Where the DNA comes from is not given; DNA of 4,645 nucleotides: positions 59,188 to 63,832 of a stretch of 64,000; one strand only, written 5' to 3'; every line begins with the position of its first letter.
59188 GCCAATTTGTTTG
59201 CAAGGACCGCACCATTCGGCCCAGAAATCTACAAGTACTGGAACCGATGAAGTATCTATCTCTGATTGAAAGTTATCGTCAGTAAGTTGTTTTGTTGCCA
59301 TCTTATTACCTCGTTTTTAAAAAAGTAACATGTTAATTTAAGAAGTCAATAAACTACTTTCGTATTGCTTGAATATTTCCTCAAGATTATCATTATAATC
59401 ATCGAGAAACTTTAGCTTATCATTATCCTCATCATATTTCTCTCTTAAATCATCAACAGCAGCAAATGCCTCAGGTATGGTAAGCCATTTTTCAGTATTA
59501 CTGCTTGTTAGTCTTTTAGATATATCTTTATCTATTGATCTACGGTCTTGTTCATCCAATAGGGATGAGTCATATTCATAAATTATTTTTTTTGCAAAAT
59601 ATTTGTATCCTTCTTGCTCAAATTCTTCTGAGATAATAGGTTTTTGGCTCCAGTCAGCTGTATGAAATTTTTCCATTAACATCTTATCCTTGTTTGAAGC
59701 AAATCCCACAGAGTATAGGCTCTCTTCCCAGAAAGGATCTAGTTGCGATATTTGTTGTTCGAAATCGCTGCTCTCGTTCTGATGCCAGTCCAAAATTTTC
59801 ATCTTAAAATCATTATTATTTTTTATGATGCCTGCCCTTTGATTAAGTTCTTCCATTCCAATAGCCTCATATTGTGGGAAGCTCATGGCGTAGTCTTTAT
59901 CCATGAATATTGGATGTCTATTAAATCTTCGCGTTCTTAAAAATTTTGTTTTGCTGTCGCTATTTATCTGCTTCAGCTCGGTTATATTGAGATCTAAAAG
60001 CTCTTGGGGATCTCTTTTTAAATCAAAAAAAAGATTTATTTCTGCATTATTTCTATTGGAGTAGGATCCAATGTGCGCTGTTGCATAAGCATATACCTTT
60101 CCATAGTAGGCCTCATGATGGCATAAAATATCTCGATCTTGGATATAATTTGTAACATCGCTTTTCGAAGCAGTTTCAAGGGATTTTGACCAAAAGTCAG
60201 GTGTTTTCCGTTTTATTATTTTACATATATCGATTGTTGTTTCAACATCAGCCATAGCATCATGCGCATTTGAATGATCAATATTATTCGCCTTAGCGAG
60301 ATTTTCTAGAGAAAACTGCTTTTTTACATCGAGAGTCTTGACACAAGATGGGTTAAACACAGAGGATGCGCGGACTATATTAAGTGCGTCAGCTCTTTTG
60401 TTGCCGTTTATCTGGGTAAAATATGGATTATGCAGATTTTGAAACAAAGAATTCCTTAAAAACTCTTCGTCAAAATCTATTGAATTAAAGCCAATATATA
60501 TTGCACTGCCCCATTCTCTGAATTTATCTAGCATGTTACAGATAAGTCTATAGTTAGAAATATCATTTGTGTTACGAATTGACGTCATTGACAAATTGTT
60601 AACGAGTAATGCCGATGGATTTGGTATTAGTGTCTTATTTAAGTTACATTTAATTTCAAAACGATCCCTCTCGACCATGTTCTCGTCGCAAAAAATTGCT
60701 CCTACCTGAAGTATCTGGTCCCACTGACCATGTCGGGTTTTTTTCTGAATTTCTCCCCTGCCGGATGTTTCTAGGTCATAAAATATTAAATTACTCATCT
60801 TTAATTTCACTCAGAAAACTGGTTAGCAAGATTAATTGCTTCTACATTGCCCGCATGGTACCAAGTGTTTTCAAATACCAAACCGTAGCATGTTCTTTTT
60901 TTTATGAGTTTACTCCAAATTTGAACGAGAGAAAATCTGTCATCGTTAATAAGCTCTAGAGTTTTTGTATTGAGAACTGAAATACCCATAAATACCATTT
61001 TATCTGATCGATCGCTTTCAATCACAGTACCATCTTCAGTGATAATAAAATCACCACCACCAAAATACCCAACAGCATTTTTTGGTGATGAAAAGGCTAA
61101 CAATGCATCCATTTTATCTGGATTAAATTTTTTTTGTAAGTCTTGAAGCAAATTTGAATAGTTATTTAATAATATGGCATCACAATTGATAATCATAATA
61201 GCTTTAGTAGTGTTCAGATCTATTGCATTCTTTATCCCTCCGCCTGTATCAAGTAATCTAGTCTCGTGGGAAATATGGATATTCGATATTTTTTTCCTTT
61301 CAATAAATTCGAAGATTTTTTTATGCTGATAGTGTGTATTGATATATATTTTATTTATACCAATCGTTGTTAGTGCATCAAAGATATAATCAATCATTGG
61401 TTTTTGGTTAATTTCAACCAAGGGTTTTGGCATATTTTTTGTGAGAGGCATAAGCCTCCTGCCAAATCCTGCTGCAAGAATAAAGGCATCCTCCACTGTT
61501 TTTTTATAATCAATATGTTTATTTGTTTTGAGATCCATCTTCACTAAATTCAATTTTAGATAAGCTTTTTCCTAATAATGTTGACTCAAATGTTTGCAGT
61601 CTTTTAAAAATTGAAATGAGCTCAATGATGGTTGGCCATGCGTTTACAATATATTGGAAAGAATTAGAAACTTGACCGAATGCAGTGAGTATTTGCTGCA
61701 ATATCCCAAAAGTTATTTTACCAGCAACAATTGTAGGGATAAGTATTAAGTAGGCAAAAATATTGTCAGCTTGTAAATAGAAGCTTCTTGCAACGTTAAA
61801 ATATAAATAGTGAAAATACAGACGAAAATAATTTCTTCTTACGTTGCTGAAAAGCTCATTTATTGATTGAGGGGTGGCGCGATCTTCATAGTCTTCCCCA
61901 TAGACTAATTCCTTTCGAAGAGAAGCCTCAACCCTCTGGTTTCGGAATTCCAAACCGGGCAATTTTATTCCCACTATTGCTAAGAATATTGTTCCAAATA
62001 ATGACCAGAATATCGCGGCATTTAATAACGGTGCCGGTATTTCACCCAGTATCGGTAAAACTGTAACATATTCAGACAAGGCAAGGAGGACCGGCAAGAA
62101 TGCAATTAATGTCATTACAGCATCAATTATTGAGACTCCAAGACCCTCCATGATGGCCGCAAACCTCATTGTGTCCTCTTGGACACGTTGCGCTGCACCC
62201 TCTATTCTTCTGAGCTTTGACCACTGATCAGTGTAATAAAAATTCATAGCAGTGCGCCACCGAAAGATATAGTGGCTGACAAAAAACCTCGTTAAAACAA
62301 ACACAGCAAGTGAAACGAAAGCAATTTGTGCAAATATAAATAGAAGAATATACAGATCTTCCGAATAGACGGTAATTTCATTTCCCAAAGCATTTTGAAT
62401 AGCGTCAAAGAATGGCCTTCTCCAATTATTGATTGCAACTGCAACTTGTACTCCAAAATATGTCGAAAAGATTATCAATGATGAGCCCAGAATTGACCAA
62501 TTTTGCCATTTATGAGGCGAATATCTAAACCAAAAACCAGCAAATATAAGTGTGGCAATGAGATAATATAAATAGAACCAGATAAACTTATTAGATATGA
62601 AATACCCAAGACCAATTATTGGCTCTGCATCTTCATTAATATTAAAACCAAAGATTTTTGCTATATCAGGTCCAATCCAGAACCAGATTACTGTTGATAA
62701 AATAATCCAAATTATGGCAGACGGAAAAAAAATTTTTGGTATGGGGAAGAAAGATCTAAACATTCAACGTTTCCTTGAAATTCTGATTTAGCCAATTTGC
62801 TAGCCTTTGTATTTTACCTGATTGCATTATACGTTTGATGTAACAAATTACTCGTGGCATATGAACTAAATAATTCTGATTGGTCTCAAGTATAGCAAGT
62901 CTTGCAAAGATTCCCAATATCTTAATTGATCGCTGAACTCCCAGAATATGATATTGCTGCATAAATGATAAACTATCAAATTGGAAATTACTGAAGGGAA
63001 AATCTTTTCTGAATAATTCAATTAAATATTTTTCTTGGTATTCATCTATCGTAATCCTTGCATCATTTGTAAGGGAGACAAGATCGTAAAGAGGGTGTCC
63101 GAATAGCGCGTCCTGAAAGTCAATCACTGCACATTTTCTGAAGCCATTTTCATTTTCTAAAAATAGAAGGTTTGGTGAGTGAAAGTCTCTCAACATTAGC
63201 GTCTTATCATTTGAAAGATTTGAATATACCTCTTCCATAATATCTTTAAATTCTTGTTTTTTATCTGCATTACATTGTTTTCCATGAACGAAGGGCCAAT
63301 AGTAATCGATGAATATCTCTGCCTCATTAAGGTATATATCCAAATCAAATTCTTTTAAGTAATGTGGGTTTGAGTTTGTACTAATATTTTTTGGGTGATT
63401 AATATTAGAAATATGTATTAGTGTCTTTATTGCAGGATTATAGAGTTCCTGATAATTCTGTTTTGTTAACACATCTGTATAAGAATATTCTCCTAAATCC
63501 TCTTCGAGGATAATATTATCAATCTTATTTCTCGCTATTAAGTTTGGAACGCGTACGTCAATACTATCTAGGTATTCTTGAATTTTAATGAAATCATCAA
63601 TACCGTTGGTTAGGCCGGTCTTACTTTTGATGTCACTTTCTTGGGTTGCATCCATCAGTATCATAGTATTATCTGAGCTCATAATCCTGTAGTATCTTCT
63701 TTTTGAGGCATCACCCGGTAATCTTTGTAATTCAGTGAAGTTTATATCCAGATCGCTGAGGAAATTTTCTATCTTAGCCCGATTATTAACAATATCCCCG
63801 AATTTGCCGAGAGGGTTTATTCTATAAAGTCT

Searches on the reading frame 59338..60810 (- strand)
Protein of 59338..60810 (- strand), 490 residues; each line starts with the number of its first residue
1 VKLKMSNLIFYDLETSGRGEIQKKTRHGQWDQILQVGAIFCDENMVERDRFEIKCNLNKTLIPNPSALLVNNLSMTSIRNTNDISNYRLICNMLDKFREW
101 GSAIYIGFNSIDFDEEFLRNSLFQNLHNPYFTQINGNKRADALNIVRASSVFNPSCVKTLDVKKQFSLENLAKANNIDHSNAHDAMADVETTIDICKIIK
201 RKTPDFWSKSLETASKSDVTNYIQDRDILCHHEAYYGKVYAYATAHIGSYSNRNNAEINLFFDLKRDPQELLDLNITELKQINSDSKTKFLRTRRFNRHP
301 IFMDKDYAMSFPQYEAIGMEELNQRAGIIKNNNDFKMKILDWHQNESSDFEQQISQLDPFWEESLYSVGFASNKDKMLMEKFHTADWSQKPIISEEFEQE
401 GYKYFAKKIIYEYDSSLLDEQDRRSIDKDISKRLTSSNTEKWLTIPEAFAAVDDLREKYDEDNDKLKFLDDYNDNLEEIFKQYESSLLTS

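Call 72: search_protein_families(library=pfam, proteins=[window:59338-60810:-], max_evalue=0.00001)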
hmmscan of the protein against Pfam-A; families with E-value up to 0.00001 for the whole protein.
window:59338-60810:- (490 aa): 2 families
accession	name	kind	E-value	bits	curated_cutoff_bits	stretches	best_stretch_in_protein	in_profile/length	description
PF08411.15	Exonuc_X-T_C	-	1.1e-13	51.4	27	1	223-473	10-264/269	Exonuclease C-terminal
PF00929.31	RNase_T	-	3.2e-09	38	24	1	9-195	1-163/164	Exonuclease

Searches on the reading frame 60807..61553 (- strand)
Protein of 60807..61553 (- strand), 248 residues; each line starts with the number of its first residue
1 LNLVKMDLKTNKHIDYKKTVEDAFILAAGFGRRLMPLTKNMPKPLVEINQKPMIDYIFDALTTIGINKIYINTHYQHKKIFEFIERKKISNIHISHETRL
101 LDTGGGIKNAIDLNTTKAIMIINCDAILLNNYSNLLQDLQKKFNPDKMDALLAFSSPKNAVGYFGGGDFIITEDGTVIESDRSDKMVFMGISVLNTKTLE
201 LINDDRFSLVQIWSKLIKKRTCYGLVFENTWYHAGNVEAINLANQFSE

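Call 72: search_protein_families(library=pfam, proteins=[window:60807-61553:-], max_evalue=0.00001)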
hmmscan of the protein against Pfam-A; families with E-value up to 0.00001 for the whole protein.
window:60807-61553:- (248 aa): 2 families
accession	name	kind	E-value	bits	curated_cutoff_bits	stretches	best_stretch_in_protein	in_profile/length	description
PF00483.29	NTP_transferase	-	3.8e-20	73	21.2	1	23-152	2-137/245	Nucleotidyl transferase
PF12804.13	NTP_transf_3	-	3.7e-12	47.2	27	1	23-150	1-118/160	MobA-like NTP transferase domain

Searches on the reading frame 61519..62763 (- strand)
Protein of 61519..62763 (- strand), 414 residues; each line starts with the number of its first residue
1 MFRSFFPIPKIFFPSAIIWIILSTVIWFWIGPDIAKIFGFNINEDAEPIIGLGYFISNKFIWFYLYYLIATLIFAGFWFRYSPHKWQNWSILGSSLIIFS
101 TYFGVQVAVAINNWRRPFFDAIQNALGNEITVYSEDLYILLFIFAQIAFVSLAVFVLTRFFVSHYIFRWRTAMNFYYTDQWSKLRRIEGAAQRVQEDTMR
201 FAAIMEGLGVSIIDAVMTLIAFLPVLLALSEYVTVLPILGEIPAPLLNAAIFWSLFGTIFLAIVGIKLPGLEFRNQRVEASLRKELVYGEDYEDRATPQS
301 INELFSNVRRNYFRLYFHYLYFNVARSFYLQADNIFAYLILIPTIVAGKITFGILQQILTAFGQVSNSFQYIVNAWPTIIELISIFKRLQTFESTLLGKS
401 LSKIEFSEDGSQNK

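Call 72: search_protein_families(library=pfam, proteins=[window:61519-62763:-], max_evalue=0.00001)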
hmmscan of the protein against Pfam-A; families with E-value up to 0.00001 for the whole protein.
window:61519-62763:- (414 aa): 2 families
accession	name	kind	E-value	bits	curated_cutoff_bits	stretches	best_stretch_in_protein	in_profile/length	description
PF05992.17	SbmA_BacA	-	1.3e-142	475.4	24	1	83-396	1-314/315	SbmA/BacA-like family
PF06472.20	ABC_membrane_2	-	7.9e-07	29.2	24.4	1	96-287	19-201/269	ABC transporter transmembrane region 2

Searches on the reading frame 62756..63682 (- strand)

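Call 72: search_protein_families(library=pfam, proteins=[window:62756-63682:-], max_evalue=0.00001)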
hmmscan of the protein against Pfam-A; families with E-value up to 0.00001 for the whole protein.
window:62756-63682:- (308 aa): 1 family
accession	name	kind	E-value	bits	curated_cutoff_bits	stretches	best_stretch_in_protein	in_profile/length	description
PF01636.29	APH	-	1.6e-12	48.1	23.2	1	27-214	36-219/239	Phosphotransferase enzyme family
